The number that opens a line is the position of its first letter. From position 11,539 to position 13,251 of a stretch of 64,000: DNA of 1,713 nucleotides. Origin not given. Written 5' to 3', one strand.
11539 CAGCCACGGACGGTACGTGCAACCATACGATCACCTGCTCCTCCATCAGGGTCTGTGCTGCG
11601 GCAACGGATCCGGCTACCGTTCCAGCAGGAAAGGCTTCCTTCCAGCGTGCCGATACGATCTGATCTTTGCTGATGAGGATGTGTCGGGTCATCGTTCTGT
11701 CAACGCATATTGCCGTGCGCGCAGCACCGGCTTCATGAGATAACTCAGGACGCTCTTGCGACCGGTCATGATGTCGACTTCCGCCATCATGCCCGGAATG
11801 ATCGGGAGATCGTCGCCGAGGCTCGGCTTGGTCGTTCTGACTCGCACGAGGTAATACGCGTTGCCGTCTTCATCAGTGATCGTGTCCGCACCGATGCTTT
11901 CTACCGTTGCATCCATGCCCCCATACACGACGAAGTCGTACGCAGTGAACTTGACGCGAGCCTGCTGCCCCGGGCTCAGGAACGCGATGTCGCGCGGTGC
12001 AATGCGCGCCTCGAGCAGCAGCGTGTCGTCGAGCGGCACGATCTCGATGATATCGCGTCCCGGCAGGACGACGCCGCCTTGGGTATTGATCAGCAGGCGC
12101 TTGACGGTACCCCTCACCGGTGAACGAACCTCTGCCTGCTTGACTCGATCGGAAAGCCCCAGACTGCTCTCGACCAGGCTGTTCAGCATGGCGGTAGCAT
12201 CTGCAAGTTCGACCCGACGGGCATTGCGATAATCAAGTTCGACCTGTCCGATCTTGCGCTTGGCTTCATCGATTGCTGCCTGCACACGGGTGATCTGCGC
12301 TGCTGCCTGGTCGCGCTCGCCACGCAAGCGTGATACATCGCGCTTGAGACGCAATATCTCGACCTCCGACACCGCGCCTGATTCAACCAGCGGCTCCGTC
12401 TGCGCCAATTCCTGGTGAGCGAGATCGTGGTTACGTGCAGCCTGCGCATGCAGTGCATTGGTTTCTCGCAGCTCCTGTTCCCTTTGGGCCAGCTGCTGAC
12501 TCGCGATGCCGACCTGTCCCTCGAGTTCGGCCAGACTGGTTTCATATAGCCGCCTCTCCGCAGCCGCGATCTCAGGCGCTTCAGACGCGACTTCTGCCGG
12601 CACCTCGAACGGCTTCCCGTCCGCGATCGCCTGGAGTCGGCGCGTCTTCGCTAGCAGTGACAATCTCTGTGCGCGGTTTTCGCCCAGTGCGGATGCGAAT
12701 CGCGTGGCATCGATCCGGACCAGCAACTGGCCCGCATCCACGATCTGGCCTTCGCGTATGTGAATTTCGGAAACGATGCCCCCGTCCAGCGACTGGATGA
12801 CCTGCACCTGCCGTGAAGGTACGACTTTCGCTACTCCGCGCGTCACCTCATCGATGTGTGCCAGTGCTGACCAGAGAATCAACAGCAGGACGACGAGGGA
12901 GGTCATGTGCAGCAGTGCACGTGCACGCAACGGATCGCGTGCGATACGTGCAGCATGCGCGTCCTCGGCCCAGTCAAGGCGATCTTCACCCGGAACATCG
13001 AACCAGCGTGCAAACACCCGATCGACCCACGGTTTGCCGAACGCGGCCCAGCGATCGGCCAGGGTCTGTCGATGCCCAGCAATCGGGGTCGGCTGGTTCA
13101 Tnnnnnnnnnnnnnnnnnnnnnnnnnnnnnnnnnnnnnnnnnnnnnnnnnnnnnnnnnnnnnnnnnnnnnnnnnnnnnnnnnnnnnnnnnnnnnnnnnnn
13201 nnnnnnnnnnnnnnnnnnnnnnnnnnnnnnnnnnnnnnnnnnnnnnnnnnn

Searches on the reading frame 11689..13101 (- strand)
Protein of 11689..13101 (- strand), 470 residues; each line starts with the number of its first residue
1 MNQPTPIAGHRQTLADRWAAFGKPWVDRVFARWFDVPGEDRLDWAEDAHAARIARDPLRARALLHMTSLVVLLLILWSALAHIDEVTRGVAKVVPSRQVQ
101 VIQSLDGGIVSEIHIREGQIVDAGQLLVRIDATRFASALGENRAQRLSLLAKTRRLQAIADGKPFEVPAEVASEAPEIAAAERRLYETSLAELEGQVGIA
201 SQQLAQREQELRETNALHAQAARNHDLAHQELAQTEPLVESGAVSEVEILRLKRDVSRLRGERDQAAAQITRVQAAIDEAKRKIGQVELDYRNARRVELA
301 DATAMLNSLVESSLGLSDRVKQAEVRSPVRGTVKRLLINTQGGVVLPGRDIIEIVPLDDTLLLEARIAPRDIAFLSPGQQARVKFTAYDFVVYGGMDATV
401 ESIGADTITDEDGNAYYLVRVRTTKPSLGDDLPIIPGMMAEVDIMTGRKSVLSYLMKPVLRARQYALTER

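Call 7: search_protein_families(library=pfam, proteins=[window:11689-13101:-], max_evalue=0.01)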
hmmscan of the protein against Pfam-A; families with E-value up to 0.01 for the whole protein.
window:11689-13101:- (470 aa): 4 families
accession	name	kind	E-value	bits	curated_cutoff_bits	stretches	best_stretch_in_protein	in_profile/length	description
PF13437.12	HlyD_3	-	5.9e-22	78.8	22.2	2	325-437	2-106/106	HlyD family secretion protein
PF16576.10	HlyD_D23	-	1.2e-09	38.2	30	1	97-390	17-174/214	Barrel-sandwich domain of CusB or HlyD membrane-fusion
PF13533.13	Biotin_lipoyl_2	-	1.3e-05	25.3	29.8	1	102-131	3-32/32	Biotin-lipoyl like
PF00364.28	Biotin_lipoyl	-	3.9e-05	23.8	22.1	1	101-130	44-73/73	Biotin-requiring enzyme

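Call 12: search_protein_families(library=ncbifam, proteins=[window:11689-13101:-], max_evalue=0.01)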
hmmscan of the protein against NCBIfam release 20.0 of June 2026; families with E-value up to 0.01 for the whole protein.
window:11689-13101:- (470 aa): 14 families
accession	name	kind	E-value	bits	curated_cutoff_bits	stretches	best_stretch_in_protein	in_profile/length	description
TIGR01843.1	type_I_hlyD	subfamily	6.9e-113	377.8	208.65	1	60-470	4-422/422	HlyD family type I secretion periplasmic adaptor subunit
TIGR01730.1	RND_mfp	subfamily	3.9e-16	58.9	94.9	2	89-157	17-84/322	efflux RND transporter periplasmic adaptor subunit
TIGR00998.1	8a0101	subfamily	1.7e-15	56.8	390.8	1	71-398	10-279/334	EmrA/EmrK family multidrug efflux transporter periplasmic adaptor subunit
TIGR01000.1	bacteriocin_acc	subfamily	1.4e-13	50.5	258.85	2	69-212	30-165/457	bacteriocin secretion accessory protein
TIGR03794.1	NHLM_micro_HlyD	equivalog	2.3e-11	43.3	156.2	1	62-354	22-284/421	NHLP bacteriocin system secretion protein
NF002939.0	PRK03598.1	equivalog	2.2e-08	33.7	393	2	96-158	42-103/332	secretion protein HlyD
NF007785.0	PRK10476.1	equivalog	6.5e-07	28.5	376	2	75-184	25-131/347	multidrug transporter subunit MdtN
NF008606.0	PRK11578.1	equivalog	0.00011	21.4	342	0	200-283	97-180/371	macrolide transporter subunit MacA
TIGR00999.1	8a0102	subfamily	0.00012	21.3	319.3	0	294-392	62-160/271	CzcB/NccB family metal efflux transporter periplasmic adaptor subunit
NF008589.1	PRK11556.1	equivalog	0.00013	21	391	1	89-145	75-130/392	MdtA/MuxA family multidrug efflux RND transporter periplasmic adaptor subunit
TIGR02168.1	SMC_prok_B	equivalog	0.003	15.3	567.35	1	174-313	279-416/1181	chromosome segregation protein SMC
NF005457.0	PRK07051.1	equivalog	0.0041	17.3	87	0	98-131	46-79/80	acetyl-CoA carboxylase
NF007850.1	PRK10559.1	equivalog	0.007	15.5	400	0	105-145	46-86/303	p-hydroxybenzoic acid efflux pump subunit AaeA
NF004173.0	PRK05641.1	equivalog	0.0079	16.8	199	0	104-130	126-152/153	putative acetyl-CoA carboxylase biotin carboxyl carrier protein subunit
